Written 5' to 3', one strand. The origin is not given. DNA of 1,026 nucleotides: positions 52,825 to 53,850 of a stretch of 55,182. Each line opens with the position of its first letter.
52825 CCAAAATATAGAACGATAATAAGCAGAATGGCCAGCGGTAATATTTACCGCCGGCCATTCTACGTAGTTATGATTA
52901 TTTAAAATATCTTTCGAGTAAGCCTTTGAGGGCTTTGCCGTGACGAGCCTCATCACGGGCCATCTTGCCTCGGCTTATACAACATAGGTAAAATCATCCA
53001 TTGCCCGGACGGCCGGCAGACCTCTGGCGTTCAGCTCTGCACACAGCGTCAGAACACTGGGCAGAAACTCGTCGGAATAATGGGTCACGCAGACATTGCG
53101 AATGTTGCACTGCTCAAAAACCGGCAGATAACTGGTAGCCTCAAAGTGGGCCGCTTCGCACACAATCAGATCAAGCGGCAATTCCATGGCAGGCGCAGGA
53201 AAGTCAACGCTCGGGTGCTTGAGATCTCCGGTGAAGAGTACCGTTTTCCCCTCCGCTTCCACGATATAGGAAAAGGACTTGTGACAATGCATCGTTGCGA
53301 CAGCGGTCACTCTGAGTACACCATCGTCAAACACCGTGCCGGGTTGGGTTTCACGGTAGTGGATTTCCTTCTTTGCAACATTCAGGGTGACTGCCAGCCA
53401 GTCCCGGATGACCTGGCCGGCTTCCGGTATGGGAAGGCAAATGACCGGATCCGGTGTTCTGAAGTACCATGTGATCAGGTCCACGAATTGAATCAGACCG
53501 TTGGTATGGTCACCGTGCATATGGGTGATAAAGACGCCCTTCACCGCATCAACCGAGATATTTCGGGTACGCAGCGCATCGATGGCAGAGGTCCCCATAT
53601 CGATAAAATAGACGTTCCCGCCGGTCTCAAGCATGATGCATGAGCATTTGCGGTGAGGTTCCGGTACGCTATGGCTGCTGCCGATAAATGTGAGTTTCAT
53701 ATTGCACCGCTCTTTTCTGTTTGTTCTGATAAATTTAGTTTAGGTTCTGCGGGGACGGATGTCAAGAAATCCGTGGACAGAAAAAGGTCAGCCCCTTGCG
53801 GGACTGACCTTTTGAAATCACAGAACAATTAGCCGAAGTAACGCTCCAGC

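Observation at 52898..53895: Diverged duplicate of the reverse-rubrerythrin 3' end left just downstream of an MBL-hydrolase gene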

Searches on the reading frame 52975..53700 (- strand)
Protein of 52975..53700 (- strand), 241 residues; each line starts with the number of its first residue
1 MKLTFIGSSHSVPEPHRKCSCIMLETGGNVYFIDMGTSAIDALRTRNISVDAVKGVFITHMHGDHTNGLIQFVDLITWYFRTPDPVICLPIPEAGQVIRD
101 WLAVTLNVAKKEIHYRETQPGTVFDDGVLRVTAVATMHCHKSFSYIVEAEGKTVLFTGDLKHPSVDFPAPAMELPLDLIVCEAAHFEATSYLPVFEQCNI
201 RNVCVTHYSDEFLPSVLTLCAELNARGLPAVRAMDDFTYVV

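Call 5: search_protein_families(library=pfam, proteins=[window:52975-53700:-], max_evalue=0.01)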
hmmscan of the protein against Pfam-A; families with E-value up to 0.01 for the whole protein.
window:52975-53700:- (241 aa): 4 families
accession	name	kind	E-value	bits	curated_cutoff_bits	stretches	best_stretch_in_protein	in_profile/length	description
PF00753.33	Lactamase_B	-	2.4e-12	47.7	22.7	1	18-164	5-154/196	Metallo-beta-lactamase superfamily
PF12706.13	Lactamase_B_2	-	3.4e-12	46.8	27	1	44-189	17-181/200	Beta-lactamase superfamily domain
PF23023.1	Anti-Pycsar_Apyc1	-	0.00016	21.7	50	1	25-73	26-74/250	Anti-Pycsar protein Apyc1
PF13691.12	Lactamase_B_4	-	0.0023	18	27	1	20-68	13-63/63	tRNase Z endonuclease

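Call 7: find_encoding_contigs(protein=window:52975-53700:-, flank=6000, max_places=10)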
Protein window:52975-53700:- (241 aa): 1 contig read that carries it; 1 place shown.
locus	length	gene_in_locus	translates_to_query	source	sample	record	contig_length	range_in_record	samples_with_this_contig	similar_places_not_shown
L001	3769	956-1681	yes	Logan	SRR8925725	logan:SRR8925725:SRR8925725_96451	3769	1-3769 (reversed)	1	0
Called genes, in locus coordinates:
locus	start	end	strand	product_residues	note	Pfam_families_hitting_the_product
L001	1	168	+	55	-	?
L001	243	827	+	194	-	PF21349:RUBY_RBDX, PF02915:Rubrerythrin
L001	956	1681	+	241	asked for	PF23023:Anti-Pycsar_Apyc1, PF00753:Lactamase_B, PF12706:Lactamase_B_2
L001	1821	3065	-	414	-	PF01734:Patatin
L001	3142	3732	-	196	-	PF02463:SMC_N (faint), PF13476:AAA_23 (weak), PF00005:ABC_tran, PF13304:AAA_21 (faint)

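Call 10: find_homologous_proteins(query=window:52975-53700:-)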
Query window:52975-53700:- (241 aa): 777 proteins with E <= 0.001 among 1338 candidates; the best 120 are listed.
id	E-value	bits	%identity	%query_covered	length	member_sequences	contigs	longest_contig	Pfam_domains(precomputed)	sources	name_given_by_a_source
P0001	1.0e-162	557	100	100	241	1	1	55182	PF12706.14,PF23023.2,PF00753.34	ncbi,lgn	-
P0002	2.5e-132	458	80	100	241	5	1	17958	PF12706.14,PF23023.2,PF00753.34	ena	-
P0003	2.8e-130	451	79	100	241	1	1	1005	PF12706.14,PF23023.2,PF00753.34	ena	-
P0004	1.9e-129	448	78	98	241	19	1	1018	PF12706.14,PF23023.2,PF00753.34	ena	-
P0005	1.0e-125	436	74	100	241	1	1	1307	PF12706.14,PF23023.2,PF00753.34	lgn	-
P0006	4.8e-121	421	71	100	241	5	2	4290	PF12706.14,PF23023.2,PF00753.34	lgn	-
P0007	1.7e-120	419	73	100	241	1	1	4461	PF12706.14,PF23023.2,PF00753.34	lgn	-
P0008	7.1e-120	417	74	98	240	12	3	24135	PF12706.14,PF23023.2,PF00753.34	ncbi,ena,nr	ncbi:MAG: ribonuclease Z [Clostridia bacterium]|nr:ribonuclease Z [Clostridia bacterium]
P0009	1.2e-119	416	73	100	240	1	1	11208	PF12706.14,PF23023.2,PF00753.34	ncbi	-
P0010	6.1e-119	414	73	100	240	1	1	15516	PF12706.14,PF23023.2,PF00753.34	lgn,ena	-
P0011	6.1e-119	414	73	100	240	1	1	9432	PF12706.14,PF23023.2,PF00753.34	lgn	-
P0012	6.8e-119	414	73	100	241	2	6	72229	PF12706.14,PF23023.2,PF00753.34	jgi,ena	-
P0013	6.1e-118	411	73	98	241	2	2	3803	PF12706.14,PF23023.2,PF00753.34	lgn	-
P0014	1.7e-117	409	72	100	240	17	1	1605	PF12706.14,PF23023.2,PF00753.34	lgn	-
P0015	2.9e-117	408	71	98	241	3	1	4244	PF12706.14,PF23023.2,PF00753.34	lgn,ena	-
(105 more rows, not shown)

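Call 11: find_encoding_contigs(protein=P0002, flank=5000, max_places=4)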
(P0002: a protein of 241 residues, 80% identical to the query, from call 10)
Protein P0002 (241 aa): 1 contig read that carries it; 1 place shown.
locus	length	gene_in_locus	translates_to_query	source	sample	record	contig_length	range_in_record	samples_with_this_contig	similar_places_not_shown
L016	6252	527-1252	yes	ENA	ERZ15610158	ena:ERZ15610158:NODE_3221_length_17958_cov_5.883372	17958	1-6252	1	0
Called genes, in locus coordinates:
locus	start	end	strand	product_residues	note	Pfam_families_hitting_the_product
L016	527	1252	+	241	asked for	PF23023:Anti-Pycsar_Apyc1, PF00753:Lactamase_B, PF12706:Lactamase_B_2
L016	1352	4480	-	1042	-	PF04774:HABP4_PAI-RBP1 (faint)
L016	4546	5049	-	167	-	PF02901:PFL-like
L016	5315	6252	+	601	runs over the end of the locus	PF00496:SBP_bac_5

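Call 12: find_encoding_contigs(protein=P0008, flank=5000, max_places=4)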
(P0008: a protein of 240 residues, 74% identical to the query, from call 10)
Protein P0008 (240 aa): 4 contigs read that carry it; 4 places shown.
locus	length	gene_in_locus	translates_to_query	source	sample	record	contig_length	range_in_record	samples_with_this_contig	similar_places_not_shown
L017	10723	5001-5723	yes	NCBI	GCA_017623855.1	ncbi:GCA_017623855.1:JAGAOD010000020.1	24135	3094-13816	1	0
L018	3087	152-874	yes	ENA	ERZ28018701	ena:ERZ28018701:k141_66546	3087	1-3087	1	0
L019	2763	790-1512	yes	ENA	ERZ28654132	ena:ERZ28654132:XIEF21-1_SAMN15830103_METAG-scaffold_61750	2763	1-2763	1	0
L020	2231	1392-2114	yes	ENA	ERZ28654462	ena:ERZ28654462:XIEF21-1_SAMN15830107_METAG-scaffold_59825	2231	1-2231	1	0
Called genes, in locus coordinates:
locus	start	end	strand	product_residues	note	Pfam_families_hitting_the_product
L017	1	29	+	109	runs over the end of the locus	PF12844:HTH_19, PF13560:HTH_31, PF01381:HTH_3, PF13443:HTH_26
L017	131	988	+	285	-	PF01370:Epimerase, PF04321:RmlD_sub_bind, PF01073:3Beta_HSD (weak), PF02719:Polysacc_synt_2 (weak), PF16363:GDP_Man_Dehyd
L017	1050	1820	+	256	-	PF00797:Acetyltransf_2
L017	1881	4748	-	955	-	-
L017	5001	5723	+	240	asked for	PF23023:Anti-Pycsar_Apyc1, PF00753:Lactamase_B, PF12706:Lactamase_B_2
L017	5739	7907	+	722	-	PF22666:Glyco_hydro_2_N2, PF02837:Glyco_hydro_2_N (weak), PF00703:Glyco_hydro_2, PF02836:Glyco_hydro_2_C (weak)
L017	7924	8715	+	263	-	PF13354:Beta-lactamase2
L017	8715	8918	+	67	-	PF19701:DUF6199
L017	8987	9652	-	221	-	-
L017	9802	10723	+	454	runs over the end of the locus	PF08757:CotH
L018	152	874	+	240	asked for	PF23023:Anti-Pycsar_Apyc1, PF00753:Lactamase_B, PF12706:Lactamase_B_2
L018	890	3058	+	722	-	PF22666:Glyco_hydro_2_N2, PF02837:Glyco_hydro_2_N (weak), PF00703:Glyco_hydro_2, PF02836:Glyco_hydro_2_C (weak)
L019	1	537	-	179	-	?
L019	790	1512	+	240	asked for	PF23023:Anti-Pycsar_Apyc1, PF00753:Lactamase_B, PF12706:Lactamase_B_2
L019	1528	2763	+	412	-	?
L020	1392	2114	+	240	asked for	PF23023:Anti-Pycsar_Apyc1, PF00753:Lactamase_B, PF12706:Lactamase_B_2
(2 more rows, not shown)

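Call 13: find_encoding_contigs(protein=P0012, flank=5000, max_places=4)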
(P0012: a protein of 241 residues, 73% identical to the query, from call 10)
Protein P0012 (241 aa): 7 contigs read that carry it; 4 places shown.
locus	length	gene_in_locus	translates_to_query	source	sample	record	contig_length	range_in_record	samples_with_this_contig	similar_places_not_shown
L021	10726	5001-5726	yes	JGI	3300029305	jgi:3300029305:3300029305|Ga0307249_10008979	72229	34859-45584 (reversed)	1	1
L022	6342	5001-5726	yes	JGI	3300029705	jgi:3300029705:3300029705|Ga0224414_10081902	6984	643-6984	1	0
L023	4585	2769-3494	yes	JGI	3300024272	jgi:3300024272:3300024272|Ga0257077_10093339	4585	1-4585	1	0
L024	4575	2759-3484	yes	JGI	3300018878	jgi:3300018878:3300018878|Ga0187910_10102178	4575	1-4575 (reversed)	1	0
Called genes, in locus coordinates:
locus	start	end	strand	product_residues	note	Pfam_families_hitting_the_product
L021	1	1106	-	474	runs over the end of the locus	PF01120:Alpha_L_fucos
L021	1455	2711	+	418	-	PF02056:Glyco_hydro_4, PF11975:Glyco_hydro_4C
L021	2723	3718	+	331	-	PF01869:BcrAD_BadFG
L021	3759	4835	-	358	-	PF01321:Creatinase_N, PF00557:Peptidase_M24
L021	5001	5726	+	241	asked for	PF23023:Anti-Pycsar_Apyc1, PF00753:Lactamase_B, PF12706:Lactamase_B_2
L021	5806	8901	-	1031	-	-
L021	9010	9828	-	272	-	PF06283:ThuA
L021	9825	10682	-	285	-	-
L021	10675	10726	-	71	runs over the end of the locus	-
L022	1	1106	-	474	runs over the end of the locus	PF01120:Alpha_L_fucos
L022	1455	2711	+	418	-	PF02056:Glyco_hydro_4, PF11975:Glyco_hydro_4C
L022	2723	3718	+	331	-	PF01869:BcrAD_BadFG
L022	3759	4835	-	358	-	PF01321:Creatinase_N, PF00557:Peptidase_M24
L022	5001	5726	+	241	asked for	PF23023:Anti-Pycsar_Apyc1, PF00753:Lactamase_B, PF12706:Lactamase_B_2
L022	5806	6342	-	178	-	?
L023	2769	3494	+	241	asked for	PF23023:Anti-Pycsar_Apyc1, PF00753:Lactamase_B, PF12706:Lactamase_B_2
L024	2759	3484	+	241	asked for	PF23023:Anti-Pycsar_Apyc1, PF00753:Lactamase_B, PF12706:Lactamase_B_2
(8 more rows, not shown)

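Call 20: find_related_loci(query=A1, collection=metagenome_contigs, flank=3000)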
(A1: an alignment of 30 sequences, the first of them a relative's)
Query A1 (241 aa) in metagenome_contigs; peptide patterns used: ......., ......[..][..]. (x = any residue, [..] = any of these).
600 stretches matched a pattern (row limit reached: there are more); 384 encode a relative of the query (tblastn E <= 1e-3); the best 80 are kept; 80 distinct loci.
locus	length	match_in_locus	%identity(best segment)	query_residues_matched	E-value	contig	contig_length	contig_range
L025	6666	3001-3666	57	1-223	4e-86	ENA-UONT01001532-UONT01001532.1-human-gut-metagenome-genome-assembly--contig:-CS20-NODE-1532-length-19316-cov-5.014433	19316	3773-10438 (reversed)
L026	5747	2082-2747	57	1-223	4e-86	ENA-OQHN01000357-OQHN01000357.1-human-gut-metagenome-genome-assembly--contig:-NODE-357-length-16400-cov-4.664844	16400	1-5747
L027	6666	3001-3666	56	1-223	3e-85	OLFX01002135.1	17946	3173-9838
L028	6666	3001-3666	56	1-223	4e-85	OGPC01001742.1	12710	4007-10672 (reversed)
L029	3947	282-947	57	1-223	4e-85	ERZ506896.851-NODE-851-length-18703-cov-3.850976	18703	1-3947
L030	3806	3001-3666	55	1-223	4e-84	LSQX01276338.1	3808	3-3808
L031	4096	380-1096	52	1-235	2e-77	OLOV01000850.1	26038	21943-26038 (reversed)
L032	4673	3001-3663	51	1-223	3e-75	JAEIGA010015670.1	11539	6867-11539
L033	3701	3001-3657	47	1-216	7e-66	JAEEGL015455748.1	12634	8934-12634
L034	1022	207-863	44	1-217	1e-69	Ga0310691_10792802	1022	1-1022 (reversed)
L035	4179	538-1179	46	1-212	3e-64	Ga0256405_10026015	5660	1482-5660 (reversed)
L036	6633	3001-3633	46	1-209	4e-62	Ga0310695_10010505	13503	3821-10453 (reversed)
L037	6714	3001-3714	38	1-235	6e-52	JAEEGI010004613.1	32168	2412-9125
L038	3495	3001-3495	45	1-163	1e-49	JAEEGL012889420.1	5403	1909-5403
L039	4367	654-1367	38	1-235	6e-52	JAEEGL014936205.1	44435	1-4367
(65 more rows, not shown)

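Call 34: find_encoding_contigs(protein=P0003, flank=5000, max_places=6)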
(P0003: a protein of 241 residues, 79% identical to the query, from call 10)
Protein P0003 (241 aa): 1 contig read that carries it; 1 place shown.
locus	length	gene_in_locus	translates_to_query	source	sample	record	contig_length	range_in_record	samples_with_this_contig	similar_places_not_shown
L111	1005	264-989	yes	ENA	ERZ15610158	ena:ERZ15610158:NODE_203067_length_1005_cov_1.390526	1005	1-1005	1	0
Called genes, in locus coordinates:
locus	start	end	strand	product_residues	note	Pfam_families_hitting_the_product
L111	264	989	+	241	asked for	PF23023:Anti-Pycsar_Apyc1, PF00753:Lactamase_B, PF12706:Lactamase_B_2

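Call 35: find_encoding_contigs(protein=P0007, flank=5000, max_places=6)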
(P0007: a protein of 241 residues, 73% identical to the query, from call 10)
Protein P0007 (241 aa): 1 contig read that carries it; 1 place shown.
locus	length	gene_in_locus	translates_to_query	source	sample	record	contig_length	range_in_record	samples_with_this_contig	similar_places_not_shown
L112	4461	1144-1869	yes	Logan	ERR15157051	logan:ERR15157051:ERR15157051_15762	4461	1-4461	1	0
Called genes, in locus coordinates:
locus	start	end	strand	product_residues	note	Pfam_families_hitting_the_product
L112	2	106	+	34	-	?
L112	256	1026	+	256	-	PF00797:Acetyltransf_2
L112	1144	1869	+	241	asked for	PF23023:Anti-Pycsar_Apyc1, PF00753:Lactamase_B, PF12706:Lactamase_B_2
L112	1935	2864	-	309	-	PF00583:Acetyltransf_1, PF13673:Acetyltransf_10 (faint), PF13508:Acetyltransf_7 (weak)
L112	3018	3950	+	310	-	PF01636:APH (weak), PF04655:APH_6_hur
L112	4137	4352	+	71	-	-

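Call 37: list_cluster_members(proteins=[P0002, P0004, P0005])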
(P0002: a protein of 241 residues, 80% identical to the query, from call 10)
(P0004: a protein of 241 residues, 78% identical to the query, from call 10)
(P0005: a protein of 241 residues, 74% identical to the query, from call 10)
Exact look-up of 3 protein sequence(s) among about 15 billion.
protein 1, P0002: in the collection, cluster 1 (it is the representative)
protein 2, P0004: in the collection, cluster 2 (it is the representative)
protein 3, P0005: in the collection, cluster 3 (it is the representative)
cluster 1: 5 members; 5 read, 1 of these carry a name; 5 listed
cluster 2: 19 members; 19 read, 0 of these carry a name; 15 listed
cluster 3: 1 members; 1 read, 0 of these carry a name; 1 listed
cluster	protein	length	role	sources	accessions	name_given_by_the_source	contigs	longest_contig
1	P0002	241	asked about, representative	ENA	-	-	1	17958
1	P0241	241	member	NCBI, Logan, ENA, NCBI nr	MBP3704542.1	MAG: ribonuclease Z [Clostridia bacterium] | ribonuclease Z [Clostridia bacterium]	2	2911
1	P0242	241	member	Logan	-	-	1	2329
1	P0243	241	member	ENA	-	-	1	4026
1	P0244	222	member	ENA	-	-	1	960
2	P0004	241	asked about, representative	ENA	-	-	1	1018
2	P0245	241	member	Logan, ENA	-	-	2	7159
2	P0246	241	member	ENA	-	-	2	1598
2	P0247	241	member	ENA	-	-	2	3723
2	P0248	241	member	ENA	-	-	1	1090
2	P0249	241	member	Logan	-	-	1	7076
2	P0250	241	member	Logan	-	-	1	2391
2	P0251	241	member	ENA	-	-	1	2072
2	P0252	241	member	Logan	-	-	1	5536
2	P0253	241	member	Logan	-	-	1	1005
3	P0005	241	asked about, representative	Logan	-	-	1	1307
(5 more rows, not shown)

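Call 39: find_encoding_contigs(protein=P0243, flank=5000, max_places=6)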
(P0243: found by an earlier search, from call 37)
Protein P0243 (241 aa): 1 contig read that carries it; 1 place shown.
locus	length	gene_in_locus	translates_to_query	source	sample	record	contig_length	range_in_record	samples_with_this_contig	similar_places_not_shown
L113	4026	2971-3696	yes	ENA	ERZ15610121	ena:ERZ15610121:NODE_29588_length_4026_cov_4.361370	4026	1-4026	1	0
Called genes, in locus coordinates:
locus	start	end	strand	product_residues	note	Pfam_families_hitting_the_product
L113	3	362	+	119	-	?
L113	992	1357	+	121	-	-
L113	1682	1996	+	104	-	PF13560:HTH_31 (weak), PF12844:HTH_19, PF01381:HTH_3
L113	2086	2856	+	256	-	PF00797:Acetyltransf_2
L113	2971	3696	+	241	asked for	PF23023:Anti-Pycsar_Apyc1, PF00753:Lactamase_B, PF12706:Lactamase_B_2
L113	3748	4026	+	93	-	?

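Call 45: find_related_loci(query=A1, collection=viral_contigs, flank=4000)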
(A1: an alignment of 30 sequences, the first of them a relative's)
Query A1 (241 aa) in viral_contigs; peptide patterns used: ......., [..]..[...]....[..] (x = any residue, [..] = any of these).
13 stretches matched a pattern; 3 encode a relative of the query (tblastn E <= 1e-3); 3 distinct loci.
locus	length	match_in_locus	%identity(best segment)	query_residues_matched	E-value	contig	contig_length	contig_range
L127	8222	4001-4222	32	1-73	7e-9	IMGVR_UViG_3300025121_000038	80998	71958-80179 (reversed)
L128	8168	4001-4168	36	22-66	5e-5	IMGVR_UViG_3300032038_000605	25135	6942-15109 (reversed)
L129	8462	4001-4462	24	19-161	2e-4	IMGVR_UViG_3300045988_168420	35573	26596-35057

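Call 52: search_protein_families(library=pfam, proteins=[L113:376-687:+, L113:992-1357:+], max_evalue=0.01)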
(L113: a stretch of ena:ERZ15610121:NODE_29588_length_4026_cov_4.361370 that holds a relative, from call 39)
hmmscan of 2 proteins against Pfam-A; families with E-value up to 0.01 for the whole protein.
L113:376-687:+ (103 aa): 0 families

L113:992-1357:+ (121 aa): 0 families
